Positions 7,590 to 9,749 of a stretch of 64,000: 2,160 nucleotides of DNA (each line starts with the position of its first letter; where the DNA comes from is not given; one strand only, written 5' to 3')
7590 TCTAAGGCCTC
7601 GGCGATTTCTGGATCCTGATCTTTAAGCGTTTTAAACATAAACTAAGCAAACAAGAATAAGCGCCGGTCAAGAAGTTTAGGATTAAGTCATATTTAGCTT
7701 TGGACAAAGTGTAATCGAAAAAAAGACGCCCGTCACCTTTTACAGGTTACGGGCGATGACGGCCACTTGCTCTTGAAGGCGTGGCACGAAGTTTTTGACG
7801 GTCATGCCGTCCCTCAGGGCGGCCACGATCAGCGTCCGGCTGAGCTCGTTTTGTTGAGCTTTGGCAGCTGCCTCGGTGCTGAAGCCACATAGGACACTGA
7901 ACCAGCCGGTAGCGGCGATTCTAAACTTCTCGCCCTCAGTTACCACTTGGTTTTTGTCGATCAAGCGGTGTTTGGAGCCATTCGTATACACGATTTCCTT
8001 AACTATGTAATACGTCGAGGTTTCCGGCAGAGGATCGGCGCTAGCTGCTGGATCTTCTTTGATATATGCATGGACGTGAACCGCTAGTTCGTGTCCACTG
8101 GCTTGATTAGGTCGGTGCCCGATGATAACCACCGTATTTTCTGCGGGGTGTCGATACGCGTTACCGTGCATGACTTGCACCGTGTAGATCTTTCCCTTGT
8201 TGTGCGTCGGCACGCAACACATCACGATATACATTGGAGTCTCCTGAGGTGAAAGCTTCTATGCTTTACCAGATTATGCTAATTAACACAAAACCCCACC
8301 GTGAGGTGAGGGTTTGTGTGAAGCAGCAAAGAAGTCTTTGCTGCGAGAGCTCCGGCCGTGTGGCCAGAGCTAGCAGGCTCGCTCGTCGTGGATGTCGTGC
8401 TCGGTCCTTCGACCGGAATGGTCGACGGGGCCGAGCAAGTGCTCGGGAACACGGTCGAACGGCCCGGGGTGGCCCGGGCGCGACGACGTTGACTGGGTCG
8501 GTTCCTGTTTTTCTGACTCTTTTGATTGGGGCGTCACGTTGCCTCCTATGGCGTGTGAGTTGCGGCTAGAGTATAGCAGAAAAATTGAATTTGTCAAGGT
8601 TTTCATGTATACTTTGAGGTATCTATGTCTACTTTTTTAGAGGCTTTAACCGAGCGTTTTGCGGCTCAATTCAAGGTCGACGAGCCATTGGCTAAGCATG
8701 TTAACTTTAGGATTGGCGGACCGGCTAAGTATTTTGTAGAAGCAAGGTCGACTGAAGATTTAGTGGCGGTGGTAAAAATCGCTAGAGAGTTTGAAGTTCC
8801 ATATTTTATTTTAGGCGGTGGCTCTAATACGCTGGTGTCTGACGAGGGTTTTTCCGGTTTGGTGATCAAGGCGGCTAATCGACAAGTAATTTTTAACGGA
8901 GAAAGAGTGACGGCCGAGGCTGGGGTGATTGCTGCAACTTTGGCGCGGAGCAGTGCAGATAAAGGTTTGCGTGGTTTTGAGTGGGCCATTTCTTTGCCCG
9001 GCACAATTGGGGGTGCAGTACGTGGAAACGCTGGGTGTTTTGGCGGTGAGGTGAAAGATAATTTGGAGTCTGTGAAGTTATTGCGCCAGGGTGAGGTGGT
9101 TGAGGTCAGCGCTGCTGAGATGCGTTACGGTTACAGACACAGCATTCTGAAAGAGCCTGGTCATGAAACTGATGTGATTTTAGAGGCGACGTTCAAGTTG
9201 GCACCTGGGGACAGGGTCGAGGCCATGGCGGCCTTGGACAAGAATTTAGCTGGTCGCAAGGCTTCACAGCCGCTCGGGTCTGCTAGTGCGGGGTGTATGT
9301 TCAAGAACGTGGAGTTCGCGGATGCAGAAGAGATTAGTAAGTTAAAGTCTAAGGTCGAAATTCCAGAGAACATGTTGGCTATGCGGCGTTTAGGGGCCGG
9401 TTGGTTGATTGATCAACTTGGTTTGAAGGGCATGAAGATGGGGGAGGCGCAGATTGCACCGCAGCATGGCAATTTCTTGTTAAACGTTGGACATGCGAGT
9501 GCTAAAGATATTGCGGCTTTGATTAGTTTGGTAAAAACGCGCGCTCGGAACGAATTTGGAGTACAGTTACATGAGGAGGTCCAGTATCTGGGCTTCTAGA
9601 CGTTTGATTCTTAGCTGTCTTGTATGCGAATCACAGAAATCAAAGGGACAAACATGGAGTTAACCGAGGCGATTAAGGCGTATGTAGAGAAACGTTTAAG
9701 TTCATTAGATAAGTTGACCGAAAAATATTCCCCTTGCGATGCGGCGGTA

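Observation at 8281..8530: GC-rich structured island with a minus-strand intrinsic terminator upstream of the hypothetical-glyA-oxygenase operon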

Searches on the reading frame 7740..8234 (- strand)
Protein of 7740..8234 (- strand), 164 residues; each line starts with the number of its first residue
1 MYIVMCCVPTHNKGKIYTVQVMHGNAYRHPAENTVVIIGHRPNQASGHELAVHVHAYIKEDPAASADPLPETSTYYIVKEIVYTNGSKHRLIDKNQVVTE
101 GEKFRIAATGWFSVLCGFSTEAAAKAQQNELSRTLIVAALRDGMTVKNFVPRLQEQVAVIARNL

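Call 8: search_protein_families(library=pfam, proteins=[window:7740-8234:-])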
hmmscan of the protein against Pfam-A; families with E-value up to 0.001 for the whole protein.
window:7740-8234:- (164 aa): 0 families

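Call 12: find_homologous_proteins(query=window:7740-8234:-)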
Query window:7740-8234:- (164 aa): 1 proteins with E <= 0.001 among 58 candidates.
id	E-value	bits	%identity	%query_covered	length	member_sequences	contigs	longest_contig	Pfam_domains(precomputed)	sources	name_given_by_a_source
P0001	1.2e-104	365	100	100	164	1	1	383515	-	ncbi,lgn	ncbi:MAG: hypothetical protein WAZ14_02760 [Patescibacteria group bacterium]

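Call 21: search_protein_families(library=pfam, max_evalue=10, proteins=[window:7740-8234:-])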
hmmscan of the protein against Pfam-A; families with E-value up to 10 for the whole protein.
window:7740-8234:- (164 aa): 1 family
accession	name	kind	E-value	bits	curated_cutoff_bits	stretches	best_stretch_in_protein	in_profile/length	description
PF05036.18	SPOR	-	0.14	12.9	21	1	91-132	25-65/76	SPOR domain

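Call 72: find_encoding_contigs(protein=P0001, flank=2500, max_places=10)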
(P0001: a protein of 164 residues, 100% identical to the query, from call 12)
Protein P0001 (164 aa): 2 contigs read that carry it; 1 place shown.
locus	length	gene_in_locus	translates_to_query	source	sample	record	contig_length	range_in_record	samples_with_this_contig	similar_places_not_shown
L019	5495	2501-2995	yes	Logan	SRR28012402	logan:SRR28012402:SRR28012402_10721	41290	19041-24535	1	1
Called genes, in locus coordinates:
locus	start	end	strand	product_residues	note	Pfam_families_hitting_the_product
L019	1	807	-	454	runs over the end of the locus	PF01225:Mur_ligase, PF08245:Mur_ligase_M, PF02875:Mur_ligase_C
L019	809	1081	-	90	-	PF02482:Ribosomal_S30AE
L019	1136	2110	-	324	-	PF01565:FAD_binding_4, PF02873:MurB_C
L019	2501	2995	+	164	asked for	-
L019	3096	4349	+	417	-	PF00464:SHMT, PF00155:Aminotran_1_2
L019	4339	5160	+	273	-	-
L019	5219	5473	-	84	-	-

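Call 85: search_protein_families(library=ncbifam, max_evalue=1, proteins=[window:7740-8234:-])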
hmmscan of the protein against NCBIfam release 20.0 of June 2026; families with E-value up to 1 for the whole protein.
window:7740-8234:- (164 aa): 0 families

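Call 86: search_protein_families(library=phrogs, max_evalue=0.1, proteins=[window:7740-8234:-])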
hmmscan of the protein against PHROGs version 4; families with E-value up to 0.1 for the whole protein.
window:7740-8234:- (164 aa): 1 family
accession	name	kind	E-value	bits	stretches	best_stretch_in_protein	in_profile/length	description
phrog_18302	-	unknown function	0.053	14.4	0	82-101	41-60/60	-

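Call 87: search_protein_families(library=padloc, max_evalue=0.1, proteins=[window:7740-8234:-])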
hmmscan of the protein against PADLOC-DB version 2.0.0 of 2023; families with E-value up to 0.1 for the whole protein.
window:7740-8234:- (164 aa): 0 families

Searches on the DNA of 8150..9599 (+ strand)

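Call 4: search_rna_families(source=window, start=8150, end=8700, threshold=evalue, max_evalue=10, show_alignments=3)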
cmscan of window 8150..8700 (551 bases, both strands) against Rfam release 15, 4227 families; matches with E-value up to 10: 1.
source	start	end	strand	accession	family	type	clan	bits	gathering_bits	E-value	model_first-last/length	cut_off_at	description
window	8276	8331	-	RF04087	MIR5565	Gene; miRNA;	-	15.6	80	2.2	1-109/109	no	MIR5565 microRNA precursor family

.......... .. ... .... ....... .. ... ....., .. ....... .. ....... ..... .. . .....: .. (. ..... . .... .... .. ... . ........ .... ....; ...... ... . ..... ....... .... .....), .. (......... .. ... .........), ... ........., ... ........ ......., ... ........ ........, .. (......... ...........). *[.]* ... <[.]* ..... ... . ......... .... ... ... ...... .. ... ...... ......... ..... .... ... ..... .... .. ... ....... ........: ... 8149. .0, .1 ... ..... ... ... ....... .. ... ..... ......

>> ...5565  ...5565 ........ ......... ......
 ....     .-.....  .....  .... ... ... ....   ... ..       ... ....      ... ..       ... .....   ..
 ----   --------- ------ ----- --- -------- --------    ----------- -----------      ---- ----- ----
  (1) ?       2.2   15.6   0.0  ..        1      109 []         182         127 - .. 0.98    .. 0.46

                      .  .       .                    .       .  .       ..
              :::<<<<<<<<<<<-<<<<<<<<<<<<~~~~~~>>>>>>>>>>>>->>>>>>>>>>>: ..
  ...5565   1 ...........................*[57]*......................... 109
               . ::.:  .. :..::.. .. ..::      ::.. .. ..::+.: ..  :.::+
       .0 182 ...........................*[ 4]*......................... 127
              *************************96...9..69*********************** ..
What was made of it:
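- On ZTP riboswitch (pfl motif) or any Rfam riboswitch or cis-regulatory leader: Scanning 8150-8700 at E<=10 gave only a chance miRNA hit on the terminator, at E 2.2 (call 4).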

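Call 74: search_rna_families(sources=[L002, L016, L017], threshold=evalue, max_evalue=0.1)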
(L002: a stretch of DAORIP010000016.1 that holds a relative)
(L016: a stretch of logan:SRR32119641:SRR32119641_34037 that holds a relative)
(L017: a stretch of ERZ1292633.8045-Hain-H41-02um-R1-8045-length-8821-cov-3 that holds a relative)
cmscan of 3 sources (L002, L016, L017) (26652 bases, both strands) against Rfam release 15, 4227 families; matches with E-value up to 0.1: 0.
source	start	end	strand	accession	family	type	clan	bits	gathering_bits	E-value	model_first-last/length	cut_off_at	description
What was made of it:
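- On ZTP riboswitch (pfl motif) or any Rfam riboswitch or cis-regulatory leader: Relatives L002, L016 and L017 gave nothing at E<=0.1 (call 74).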

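Call 88: build_rna_model(alignment_id=A4, structure=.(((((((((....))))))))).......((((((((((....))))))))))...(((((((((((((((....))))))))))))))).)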
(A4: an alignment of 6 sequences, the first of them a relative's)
Model R1 built from alignment A4 (6 sequences, 92 columns); structure: as given.
model positions 90; base pairs 34; branch points 2; effective number of sequences 1.49; information 0.633 bits per position. Calibrated on 0.2 Mb of random sequence (short: E-values are rough).
structure used (alignment columns):
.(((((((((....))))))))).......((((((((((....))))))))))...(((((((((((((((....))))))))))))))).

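Call 89: search_with_rna_model(model_id=R1, sources=[window, L001, L002, L016, L017, L003, L004, L005, L006, L008, L009], max_evalue=1, make_alignment=true)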
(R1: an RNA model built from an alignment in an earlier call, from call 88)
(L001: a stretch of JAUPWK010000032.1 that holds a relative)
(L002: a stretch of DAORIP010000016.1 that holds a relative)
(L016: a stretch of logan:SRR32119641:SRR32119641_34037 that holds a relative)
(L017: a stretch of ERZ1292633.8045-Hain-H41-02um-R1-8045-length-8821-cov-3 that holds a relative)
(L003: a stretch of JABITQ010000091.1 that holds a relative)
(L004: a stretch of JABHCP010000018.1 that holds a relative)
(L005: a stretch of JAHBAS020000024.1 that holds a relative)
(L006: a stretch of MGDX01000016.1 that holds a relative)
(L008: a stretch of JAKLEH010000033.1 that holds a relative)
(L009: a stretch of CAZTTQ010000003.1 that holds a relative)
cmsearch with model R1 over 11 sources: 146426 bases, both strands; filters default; matches with E-value up to 1: 15.
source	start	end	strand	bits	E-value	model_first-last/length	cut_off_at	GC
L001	22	113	-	105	4.8e-19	1-90/90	no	0.55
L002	2260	2350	-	105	4.9e-19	1-90/90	no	0.54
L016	5172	5263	+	100.5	3.8e-18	1-90/90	no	0.58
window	8285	8372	-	82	2.1e-14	1-90/90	no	0.56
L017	5944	6032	-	65.4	4.8e-11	1-90/90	no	0.63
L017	5321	5404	-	65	5.6e-11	1-90/90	no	0.63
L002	2226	2295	+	28.2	0.0015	1-90/90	no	0.44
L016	5228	5293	-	27.6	0.002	1-90/90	no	0.47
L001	23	56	+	25.2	0.0061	56-89/90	no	0.5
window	61291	61361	-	23.4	0.014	1-90/90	no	0.44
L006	5364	5449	+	22.9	0.017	1-90/90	no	0.56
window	8250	8320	+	22.1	0.026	1-90/90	no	0.42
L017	5270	5356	+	21.1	0.04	1-90/90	no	0.48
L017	5908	5979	+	19.3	0.094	1-90/90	no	0.44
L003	2401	2477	-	17.7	0.19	1-90/90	no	0.47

Alignment A7: 15 matches aligned to the model, 122 columns, each read 5' to 3' on its own strand. Consensus structure (alignment columns), stored with it:
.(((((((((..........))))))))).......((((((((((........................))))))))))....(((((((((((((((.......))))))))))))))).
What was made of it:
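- On Dispersed palindromic repeat (REP/MITE-like) or DGR variable region: The covariance model finds no other A-B-T module in the window (call 89).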

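Call 90: search_with_rna_model(model_id=R1, sources=[window, L001, L002, L016, L017], max_evalue=1e-8, make_alignment=true, show_alignments=0)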
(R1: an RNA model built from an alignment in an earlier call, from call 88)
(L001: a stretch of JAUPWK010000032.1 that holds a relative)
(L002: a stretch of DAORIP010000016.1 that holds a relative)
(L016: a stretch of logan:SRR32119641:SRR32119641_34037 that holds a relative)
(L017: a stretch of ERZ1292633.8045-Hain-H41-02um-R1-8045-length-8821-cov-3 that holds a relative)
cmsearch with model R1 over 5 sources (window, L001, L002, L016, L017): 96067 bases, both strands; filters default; matches with E-value up to 1e-8: 6.
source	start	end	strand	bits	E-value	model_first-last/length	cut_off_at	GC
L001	22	113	-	105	3.1e-19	1-90/90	no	0.55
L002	2260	2350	-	105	3.2e-19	1-90/90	no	0.54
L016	5172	5263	+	100.5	2.5e-18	1-90/90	no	0.58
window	8285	8372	-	82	1.4e-14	1-90/90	no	0.56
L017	5944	6032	-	65.4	3.1e-11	1-90/90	no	0.63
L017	5321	5404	-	65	3.7e-11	1-90/90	no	0.63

Alignment A8: 6 matches aligned to the model, 97 columns, each read 5' to 3' on its own strand. Consensus structure (alignment columns), stored with it:
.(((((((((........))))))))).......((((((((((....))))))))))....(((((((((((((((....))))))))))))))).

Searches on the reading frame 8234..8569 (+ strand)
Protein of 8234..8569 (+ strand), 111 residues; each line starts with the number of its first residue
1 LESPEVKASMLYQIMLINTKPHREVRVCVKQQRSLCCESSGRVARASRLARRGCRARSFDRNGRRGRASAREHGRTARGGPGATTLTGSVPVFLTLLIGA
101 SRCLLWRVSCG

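Call 8: search_protein_families(library=pfam, proteins=[window:8234-8569:+])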
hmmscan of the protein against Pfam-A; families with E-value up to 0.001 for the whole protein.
window:8234-8569:+ (111 aa): 0 families
